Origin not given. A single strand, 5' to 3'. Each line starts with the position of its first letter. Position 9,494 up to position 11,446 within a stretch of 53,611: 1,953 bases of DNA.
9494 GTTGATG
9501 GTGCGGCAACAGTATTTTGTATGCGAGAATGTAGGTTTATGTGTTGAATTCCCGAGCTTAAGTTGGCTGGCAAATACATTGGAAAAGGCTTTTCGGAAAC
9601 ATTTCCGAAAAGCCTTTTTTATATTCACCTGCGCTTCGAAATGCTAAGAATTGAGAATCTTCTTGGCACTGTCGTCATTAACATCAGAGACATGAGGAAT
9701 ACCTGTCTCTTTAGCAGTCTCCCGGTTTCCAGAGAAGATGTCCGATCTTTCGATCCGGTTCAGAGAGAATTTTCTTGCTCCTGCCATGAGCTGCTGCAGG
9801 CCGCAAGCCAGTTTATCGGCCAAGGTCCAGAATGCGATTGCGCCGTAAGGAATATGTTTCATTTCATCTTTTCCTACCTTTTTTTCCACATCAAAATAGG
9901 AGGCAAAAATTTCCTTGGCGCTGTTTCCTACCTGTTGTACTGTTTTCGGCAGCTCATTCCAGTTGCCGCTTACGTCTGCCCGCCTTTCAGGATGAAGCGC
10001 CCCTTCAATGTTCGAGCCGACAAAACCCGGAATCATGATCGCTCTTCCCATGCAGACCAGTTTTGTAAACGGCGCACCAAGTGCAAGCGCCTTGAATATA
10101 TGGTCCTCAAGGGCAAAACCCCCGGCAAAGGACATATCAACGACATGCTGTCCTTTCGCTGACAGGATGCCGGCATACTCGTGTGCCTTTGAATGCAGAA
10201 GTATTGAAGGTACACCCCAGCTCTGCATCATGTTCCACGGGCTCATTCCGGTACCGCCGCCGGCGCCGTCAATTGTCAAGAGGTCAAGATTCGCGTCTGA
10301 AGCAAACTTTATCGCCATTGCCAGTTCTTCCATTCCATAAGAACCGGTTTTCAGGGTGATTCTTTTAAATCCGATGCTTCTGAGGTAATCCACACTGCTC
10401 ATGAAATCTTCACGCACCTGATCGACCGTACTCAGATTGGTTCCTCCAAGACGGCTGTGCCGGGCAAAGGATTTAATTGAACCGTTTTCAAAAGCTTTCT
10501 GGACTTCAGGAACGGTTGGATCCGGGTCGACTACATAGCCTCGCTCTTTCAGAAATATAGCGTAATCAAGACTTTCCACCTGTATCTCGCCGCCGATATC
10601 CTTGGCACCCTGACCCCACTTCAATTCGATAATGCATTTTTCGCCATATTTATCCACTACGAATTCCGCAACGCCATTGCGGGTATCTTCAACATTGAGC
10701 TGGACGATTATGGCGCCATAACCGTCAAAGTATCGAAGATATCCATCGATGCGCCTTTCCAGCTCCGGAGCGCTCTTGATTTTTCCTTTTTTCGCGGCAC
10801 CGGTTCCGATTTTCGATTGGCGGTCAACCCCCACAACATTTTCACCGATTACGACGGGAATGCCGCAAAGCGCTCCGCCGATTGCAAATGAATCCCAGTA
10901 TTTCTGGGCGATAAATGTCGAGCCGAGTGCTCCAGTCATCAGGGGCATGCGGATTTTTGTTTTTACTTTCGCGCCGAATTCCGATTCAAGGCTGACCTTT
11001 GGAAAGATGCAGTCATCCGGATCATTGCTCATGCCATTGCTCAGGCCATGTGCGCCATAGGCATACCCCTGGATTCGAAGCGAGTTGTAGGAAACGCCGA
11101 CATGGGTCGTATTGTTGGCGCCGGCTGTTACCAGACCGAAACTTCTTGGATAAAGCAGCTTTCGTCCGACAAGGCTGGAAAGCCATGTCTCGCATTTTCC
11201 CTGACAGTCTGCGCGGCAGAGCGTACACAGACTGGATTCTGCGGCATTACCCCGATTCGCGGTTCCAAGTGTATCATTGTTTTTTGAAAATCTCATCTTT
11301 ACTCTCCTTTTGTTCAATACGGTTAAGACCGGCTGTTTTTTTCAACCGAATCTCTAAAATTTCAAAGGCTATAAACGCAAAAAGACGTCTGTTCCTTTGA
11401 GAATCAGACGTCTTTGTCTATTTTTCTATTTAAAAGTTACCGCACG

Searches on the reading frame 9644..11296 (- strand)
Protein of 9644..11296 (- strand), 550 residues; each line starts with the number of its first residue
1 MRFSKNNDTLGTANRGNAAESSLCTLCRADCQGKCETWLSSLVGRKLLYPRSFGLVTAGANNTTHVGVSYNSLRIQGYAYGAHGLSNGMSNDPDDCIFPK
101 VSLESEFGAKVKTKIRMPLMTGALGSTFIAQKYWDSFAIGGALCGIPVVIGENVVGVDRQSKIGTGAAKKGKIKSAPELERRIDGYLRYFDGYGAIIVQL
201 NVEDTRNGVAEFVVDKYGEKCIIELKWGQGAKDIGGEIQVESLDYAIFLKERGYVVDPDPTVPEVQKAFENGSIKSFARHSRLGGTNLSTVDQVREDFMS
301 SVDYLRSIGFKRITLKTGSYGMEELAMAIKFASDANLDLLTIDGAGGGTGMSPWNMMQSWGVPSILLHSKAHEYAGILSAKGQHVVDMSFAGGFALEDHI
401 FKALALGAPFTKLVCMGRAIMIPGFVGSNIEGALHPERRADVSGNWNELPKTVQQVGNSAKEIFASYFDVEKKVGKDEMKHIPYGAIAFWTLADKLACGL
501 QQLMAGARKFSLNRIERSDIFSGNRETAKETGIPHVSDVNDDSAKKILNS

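Call 6: search_protein_families(library=pfam, proteins=[window:9644-11296:-])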
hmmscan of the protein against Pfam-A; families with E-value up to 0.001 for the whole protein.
window:9644-11296:- (550 aa): 1 family
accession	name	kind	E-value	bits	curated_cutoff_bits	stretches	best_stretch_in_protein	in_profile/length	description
PF01645.23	Glu_synthase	-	2.6e-14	53.6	20.4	1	295-422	188-309/369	Conserved region in glutamate synthase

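Call 26: search_protein_families(library=ncbifam, proteins=[window:9644-11296:-], max_evalue=0.01)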
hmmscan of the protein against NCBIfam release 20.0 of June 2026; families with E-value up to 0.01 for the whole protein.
window:9644-11296:- (550 aa): 0 families

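Call 42: search_solved_structures(query=window:9644-11296:-, max_evalue=0.01, show_alignments=1)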
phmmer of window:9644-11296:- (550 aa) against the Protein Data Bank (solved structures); distinct sequences matched with E-value up to 0.01: 0.

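Call 45: find_homologous_proteins(query=window:9644-11296:-, max_evalue=0.00001)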
Query window:9644-11296:- (550 aa): 8000 proteins with E <= 0.00001 among 8000 candidates; the best 120 are listed.
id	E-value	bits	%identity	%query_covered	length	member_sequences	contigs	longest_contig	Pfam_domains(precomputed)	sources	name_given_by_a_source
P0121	0.0e+0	1257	100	100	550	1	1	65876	PF01645.24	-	-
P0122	0.0e+0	1226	97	100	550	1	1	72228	PF01645.24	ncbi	ncbi:MAG: glutamate synthase-related protein [Desulfobacterales bacterium]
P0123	0.0e+0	1206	95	100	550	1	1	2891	PF01645.24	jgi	-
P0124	0.0e+0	1205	95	100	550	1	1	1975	PF01645.24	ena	-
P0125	0.0e+0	1190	93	100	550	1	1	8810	PF01645.24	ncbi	-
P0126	0.0e+0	1174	93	100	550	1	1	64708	PF01645.24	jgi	-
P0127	0.0e+0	1144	90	100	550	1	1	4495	PF01645.24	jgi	jgi:hypothetical protein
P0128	0.0e+0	1140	89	100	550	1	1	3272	PF01645.24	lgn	-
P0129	0.0e+0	1135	89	100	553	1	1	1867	PF01645.24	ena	-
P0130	0.0e+0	1128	88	100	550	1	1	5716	PF01645.24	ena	-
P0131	0.0e+0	1127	88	100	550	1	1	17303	PF01645.24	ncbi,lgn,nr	ncbi:MAG: glutamate synthase-related protein [Thermodesulfobacteriota bacterium]|nr:glutamate syntha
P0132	0.0e+0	1126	89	100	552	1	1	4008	PF01645.24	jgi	jgi:Conserved region in glutamate synthase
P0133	0.0e+0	1126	89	100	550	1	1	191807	PF01645.24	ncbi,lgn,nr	ncbi:MAG: glutamate synthase-related protein [Desulfatiglans sp.]|nr:glutamate synthase-related prot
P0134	0.0e+0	1124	88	100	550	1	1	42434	PF01645.24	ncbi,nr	ncbi:MAG: glutamate synthase-related protein [Thermodesulfobacteriota bacterium]|nr:glutamate syntha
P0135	0.0e+0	1122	88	100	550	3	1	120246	PF01645.24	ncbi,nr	ncbi:MAG: FMN-binding glutamate synthase family protein [Desulfobacteraceae bacterium]|nr:MAG: FMN-b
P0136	0.0e+0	1121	88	100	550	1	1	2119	PF01645.24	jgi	-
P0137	0.0e+0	1121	88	100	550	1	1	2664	PF01645.24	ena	-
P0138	0.0e+0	1121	88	100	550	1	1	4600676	PF01645.24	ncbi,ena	-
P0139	0.0e+0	1120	88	100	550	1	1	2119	PF01645.24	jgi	-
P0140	0.0e+0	1120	88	100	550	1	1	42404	PF01645.24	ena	-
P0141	0.0e+0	1119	87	100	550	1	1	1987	PF01645.24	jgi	-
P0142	0.0e+0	1117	88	100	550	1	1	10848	PF01645.24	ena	-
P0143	0.0e+0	1117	88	100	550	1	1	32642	PF01645.24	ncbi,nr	ncbi:glutamate synthase-related protein [Desulfobacterales bacterium HSG17]|nr:glutamate synthase-re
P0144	0.0e+0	1116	87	100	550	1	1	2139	PF01645.24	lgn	-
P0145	0.0e+0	1114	87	100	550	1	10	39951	PF01645.24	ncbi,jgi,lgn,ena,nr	ncbi:MAG: FMN-binding glutamate synthase family protein [Deltaproteobacteria bacterium]|nr:MAG: FMN-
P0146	0.0e+0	1113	86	100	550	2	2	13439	PF01645.24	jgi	-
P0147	0.0e+0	1113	87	100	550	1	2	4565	PF01645.24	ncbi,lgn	-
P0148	0.0e+0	1113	86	100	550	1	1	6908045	PF01645.24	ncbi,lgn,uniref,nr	ncbi:Glutamate synthase domain-containing protein [Desulfonema limicola]|uniref:Glutamate synthase d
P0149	0.0e+0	1113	88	100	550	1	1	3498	PF01645.24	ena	-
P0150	0.0e+0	1113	88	100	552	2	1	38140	PF01645.24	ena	-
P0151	0.0e+0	1111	86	100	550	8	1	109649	PF01645.24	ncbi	-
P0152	0.0e+0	1110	86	100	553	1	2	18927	PF01645.24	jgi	-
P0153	0.0e+0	1110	86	100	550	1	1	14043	PF01645.24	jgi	-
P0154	0.0e+0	1109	87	100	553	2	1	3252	PF01645.24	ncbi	-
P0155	0.0e+0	1109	88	100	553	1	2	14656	PF01645.24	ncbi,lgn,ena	-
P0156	0.0e+0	1108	86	100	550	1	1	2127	PF01645.24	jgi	-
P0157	0.0e+0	1108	86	100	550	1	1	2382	PF01645.24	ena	-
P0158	0.0e+0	1107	86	100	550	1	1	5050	PF01645.24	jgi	-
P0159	0.0e+0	1107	87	100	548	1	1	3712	PF01645.24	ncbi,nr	ncbi:glutamate synthase-related protein, partial [Desulfococcaceae bacterium HSG8]|nr:glutamate synt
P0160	0.0e+0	1106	86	100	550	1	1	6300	PF01645.24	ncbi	-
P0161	0.0e+0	1105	87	100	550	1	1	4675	PF01645.24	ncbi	-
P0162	0.0e+0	1105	86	100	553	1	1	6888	PF01645.24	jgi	-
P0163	0.0e+0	1105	86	100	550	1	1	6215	PF01645.24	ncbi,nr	ncbi:MAG: glutamate synthase-related protein [Thermodesulfobacteriota bacterium]|nr:glutamate syntha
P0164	0.0e+0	1104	86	100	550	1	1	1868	PF01645.24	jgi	-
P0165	0.0e+0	1104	86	100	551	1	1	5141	PF01645.24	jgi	-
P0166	0.0e+0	1104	87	100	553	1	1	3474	PF01645.24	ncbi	-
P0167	0.0e+0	1103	86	100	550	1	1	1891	PF01645.24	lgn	-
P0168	0.0e+0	1102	87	100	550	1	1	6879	PF01645.24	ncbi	-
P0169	0.0e+0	1102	86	100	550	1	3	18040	PF01645.24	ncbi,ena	-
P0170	0.0e+0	1101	86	100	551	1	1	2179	PF01645.24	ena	-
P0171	0.0e+0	1101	86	100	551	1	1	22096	PF01645.24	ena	-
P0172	0.0e+0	1100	86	100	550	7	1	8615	PF01645.24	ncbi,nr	ncbi:MAG: glutamate synthase-related protein [Desulfococcaceae bacterium]|nr:glutamate synthase-rela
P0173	0.0e+0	1100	86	100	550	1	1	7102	PF01645.24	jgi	jgi:hypothetical protein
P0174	0.0e+0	1100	86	100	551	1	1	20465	PF01645.24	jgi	-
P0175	0.0e+0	1100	86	100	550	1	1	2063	PF01645.24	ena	-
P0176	0.0e+0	1100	86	100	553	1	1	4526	PF01645.24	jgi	-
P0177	0.0e+0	1100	86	100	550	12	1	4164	PF01645.24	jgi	-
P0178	0.0e+0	1099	85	100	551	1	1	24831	PF01645.24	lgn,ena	-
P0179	0.0e+0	1099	86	100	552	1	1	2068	PF01645.24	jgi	-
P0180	0.0e+0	1099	85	100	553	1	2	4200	PF01645.24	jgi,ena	-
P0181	0.0e+0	1098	85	100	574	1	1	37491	PF01645.24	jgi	-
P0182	0.0e+0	1098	85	100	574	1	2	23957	PF01645.24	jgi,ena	-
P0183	0.0e+0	1098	85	100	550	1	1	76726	PF01645.24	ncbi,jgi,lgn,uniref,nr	ncbi:glutamate synthase (NADPH) GltB2 subunit [Desulfatibacillum alkenivorans DSM 16219]|jgi:hypothe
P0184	0.0e+0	1098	85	100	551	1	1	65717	PF01645.24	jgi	-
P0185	0.0e+0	1098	86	100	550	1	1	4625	PF01645.24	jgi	jgi:glutamate synthase domain-containing protein 2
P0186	0.0e+0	1098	86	100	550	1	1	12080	PF01645.24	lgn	-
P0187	0.0e+0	1098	85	100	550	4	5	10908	PF01645.24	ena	-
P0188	0.0e+0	1098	85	100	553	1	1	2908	PF01645.24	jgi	-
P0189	0.0e+0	1098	86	100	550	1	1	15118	PF01645.24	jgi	-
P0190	0.0e+0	1097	86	100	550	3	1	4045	PF01645.24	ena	-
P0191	0.0e+0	1097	85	100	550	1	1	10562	PF01645.24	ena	-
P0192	0.0e+0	1097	86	100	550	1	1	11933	PF01645.24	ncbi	ncbi:glutamate synthase-related protein [Thermodesulfobacteriota bacterium]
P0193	0.0e+0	1097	85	100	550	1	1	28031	PF01645.24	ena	-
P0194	0.0e+0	1097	85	100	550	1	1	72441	PF01645.24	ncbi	-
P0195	0.0e+0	1096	86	100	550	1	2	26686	PF01645.24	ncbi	-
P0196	0.0e+0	1096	86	100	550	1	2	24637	PF01645.24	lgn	-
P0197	0.0e+0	1096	86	100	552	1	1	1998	PF01645.24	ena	-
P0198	0.0e+0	1096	85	100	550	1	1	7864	PF01645.24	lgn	-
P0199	0.0e+0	1095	86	100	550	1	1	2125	PF01645.24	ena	-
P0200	0.0e+0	1095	86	100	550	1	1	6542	PF01645.24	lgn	-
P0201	0.0e+0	1094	85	100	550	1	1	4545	PF01645.24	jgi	-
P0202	0.0e+0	1094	86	100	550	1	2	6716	PF01645.24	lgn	-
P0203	0.0e+0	1094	85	100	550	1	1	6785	PF01645.24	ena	-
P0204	0.0e+0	1094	86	100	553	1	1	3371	PF01645.24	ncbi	-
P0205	0.0e+0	1093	85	100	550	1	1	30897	PF01645.24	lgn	-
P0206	0.0e+0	1093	84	100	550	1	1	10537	PF01645.24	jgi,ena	-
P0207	0.0e+0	1093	85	100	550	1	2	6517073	PF01645.24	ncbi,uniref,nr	ncbi:glutamate synthase-related protein [Desulfatibacillum aliphaticivorans]|uniref:Ferredoxin-depen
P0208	0.0e+0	1093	85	100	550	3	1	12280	PF01645.24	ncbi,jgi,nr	ncbi:MAG: FMN-binding glutamate synthase family protein [Deltaproteobacteria bacterium]|nr:FMN-bindi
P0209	0.0e+0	1092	85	100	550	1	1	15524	PF01645.24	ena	-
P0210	0.0e+0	1092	85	100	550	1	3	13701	PF01645.24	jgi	jgi:hypothetical protein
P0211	0.0e+0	1092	86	100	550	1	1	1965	PF01645.24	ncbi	-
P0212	0.0e+0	1092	85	100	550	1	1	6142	PF01645.24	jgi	jgi:hypothetical protein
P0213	0.0e+0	1091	85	100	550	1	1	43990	PF01645.24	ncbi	ncbi:MAG: glutamate synthase-related protein [Desulfobacterales bacterium]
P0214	0.0e+0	1091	85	100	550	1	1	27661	PF01645.24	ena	-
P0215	0.0e+0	1090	84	100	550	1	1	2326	PF01645.24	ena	-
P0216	0.0e+0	1090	85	100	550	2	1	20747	PF01645.24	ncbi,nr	ncbi:MAG: FMN-binding glutamate synthase family protein [Deltaproteobacteria bacterium]|nr:FMN-bindi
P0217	0.0e+0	1090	84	100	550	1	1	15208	PF01645.24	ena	-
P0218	0.0e+0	1089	86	100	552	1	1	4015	PF01645.24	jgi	jgi:hypothetical protein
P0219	0.0e+0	1089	86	100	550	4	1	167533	PF01645.24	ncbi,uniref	ncbi:glutamate synthase-related protein [Desulfococcus sp.]|uniref:glutamate synthase-related protei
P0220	0.0e+0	1089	85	100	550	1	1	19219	PF01645.24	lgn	-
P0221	0.0e+0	1089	85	100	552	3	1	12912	PF01645.24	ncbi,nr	ncbi:MAG: FMN-binding glutamate synthase family protein [Deltaproteobacteria bacterium]|nr:FMN-bindi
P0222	0.0e+0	1089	85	100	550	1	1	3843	PF01645.24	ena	-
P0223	0.0e+0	1088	85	100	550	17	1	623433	PF01645.24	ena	-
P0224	0.0e+0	1088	85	100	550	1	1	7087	PF01645.24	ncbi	-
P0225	0.0e+0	1087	85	100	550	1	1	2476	PF01645.24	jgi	-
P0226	0.0e+0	1087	86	100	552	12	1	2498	PF01645.24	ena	-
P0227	0.0e+0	1087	84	100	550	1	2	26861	PF01645.24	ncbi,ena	-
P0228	0.0e+0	1087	85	100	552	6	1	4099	PF01645.24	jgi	jgi:hypothetical protein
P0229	0.0e+0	1087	85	100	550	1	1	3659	PF01645.24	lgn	-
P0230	0.0e+0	1087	84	100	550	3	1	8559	PF01645.24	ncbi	-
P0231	0.0e+0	1087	85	100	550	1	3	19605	PF01645.24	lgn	-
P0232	0.0e+0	1086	85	100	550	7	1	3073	PF01645.24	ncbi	-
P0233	0.0e+0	1086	85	100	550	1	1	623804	PF01645.24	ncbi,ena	-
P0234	0.0e+0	1086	84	100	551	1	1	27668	PF01645.24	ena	-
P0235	0.0e+0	1086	85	100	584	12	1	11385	PF01645.24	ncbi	-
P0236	0.0e+0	1086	85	100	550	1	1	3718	PF01645.24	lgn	-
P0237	0.0e+0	1086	85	100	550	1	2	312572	PF01645.24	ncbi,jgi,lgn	jgi:hypothetical protein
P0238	0.0e+0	1086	85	100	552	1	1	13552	PF01645.24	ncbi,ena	-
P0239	0.0e+0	1086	85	100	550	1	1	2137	PF01645.24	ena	-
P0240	0.0e+0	1086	85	100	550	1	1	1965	PF01645.24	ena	-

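Call 72: search_solved_structures(query=A7, max_evalue=0.1)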
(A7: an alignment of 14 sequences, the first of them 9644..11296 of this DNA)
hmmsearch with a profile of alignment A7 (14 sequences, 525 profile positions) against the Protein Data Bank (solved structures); distinct sequences matched with E-value up to 0.1: 5.
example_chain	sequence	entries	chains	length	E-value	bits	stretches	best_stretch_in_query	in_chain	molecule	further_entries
7osv_A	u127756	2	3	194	5.3e-06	28.6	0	275-314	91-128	DeNovoTIM6-SB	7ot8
7p12_A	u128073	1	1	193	2.7e-05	26.3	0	276-306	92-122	DeNovoTIM13-SB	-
6z2i_A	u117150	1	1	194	4.4e-05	25.6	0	275-314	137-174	de novo designed TIM barrel DeNovoTIM6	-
6yqx_A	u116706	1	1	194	8.3e-05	24.7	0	276-306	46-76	de novo designed TIM barrel DeNovoTIM13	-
6wvs_A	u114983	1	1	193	0.0017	20.3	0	276-304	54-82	DeNovoTIM15 hyperstable de novo TIM barrel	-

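Call 81: predict_structure(alignment_id=A8)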
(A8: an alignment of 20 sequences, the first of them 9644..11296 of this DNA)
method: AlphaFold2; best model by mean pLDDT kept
length: 550 residues; sequences in the alignment: 20
mean_pLDDT: 43.7   pTM: 0.49
mean pLDDT of the five models: 43.7, 42.6, 40.5, 39.9, 39.0
residues with pLDDT >= 90: 5; 70-90: 80; 50-70: 112; < 50: 353
segments of 3 or more residues with pLDDT < 50: 1-149, 151-158, 189-194, 229-237, 282-287, 344-366, 391-539
pLDDT, mean of each block of 10 residues (from residue 1): 23 27 32 27 21 21 21 20 24 25 23 21 23 26 37 45 56 65 55 57 67 73 63 45 66 66 88 68 50 77 86 68 72 80 42 28 47 69 67 42 43 25 24 34 32 30 27 29 26 27 24 28 33 39 69
secondary structure, 60 per line:
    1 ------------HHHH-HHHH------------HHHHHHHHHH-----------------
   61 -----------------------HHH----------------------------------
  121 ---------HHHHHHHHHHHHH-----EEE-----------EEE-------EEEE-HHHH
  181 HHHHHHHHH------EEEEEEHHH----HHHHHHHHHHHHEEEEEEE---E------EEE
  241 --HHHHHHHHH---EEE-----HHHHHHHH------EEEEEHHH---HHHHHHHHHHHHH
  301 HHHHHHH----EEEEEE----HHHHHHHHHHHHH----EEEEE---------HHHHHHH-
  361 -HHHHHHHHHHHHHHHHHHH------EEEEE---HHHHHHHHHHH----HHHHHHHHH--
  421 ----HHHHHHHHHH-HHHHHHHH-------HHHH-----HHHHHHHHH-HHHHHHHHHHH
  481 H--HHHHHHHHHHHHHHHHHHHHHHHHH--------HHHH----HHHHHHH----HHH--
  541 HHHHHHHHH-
elements in order: H13-16 H18-21 H34-43 H130-142 E148-150 E162-164 E172-175 H177-189 E196-201 H209-220 E221-227 E238-240 H243-251 E255-257 H263-270 E277-281 H288-307 E312-317 H322-334 E339-343 H353-359 H362-380 E387-391 H395-405 H410-418 H425-434 H436-443 H451-454 H460-468 H470-481 H484-508 H517-520 H525-531 H541-549

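Call 83: fold_search(model_id=the predicted structure, library=pdb)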
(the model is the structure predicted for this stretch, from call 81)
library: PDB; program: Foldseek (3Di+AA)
matches with E <= 10: 1427; with E <= 0.001: 0
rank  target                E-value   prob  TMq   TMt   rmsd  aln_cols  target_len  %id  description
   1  1bxc_A                4.6e-03  0.75  0.20  0.26  19.5       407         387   14  XYLOSE ISOMERASE FROM THERMUS CALDOPHILUS (released 1999-02-16)
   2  1mzh_B                5.5e-03  0.63  0.16  0.31  13.6       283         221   10  QR15, an Aldolase (released 2003-02-04)
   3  6n99_A                6.8e-03  0.82  0.23  0.31  19.4       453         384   12  Xylose isomerase 2F1 variant from Streptomyces sp. F-1 (released 2019-12-04)
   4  3noy_B                7.2e-03  0.63  0.17  0.23  12.2       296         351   12  Crystal structure of IspG (gcpE) (released 2010-11-17)
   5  9fcn_A                8.1e-03  0.82  0.19  0.27  10.6       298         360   11  OPR3 loop swap variant L6(AchrOYE4) in complex with NADPH4 (released 2025-05-28)
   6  8hwn_A                8.6e-03  0.33  0.14  0.21  15.0       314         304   13  aldo-keto reductase DepB (released 2024-01-17)
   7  6irk                  9.6e-03  0.66  0.19  0.25  18.8       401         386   12  Crystal structure of glucose isomerase by fixed-target serial femtosecond crystallography (released 2019-05-22)
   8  3tu9_D                9.6e-03  0.25  0.13  0.18  18.9       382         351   13  Crystal structure of rabbit muscle aldolase bound with 5-O-methyl mannitol 1,6-phosphate (released 2011-10-12)
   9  3vni_A                1.1e-02  0.38  0.15  0.22  14.3       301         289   10  Crystal structures of D-Psicose 3-epimerase from Clostridium cellulolyticum H10 and its complex with ketohexose sugars (released 2012-08-01)
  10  1xif                  1.2e-02  0.57  0.18  0.23  19.0       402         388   13  MODES OF BINDING SUBSTRATES AND THEIR ANALOGUES TO THE ENZYME D-XYLOSE ISOMERASE (released 1994-06-22)
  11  1clk                  1.3e-02  0.41  0.18  0.23  20.1       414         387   14  CRYSTAL STRUCTURE OF STREPTOMYCES DIASTATICUS NO.7 STRAIN M1033 XYLOSE ISOMERASE AT 1.9 A RESOLUTION WITH PSEUDO-I222 SP (released 2000-05-03)
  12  5ky6_C                1.3e-02  0.21  0.13  0.19  18.2       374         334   13  Human muscle fructose-1,6-bisphosphate aldolase (released 2017-06-28)
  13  8aub_B                1.3e-02  0.77  0.19  0.26  12.3       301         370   12  12-oxophytodienoate reductase 3 (OPR3) from Solanum lycopersicum in complex with ethyl (Z)-2-(hydroxyimino)-3-oxopenta (released 2023-03-01)
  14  4hhm_A                1.3e-02  0.41  0.19  0.24  19.4       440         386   14  Crystal structure of a mutant, G219A, of Glucose Isomerase from Streptomyces sp. SK (released 2013-03-27)
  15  8qnp_B                1.5e-02  0.82  0.20  0.28   9.6       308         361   12  OPR3 with redesigned loop 6 (9aa) in complex with NADH4 (released 2025-04-09)
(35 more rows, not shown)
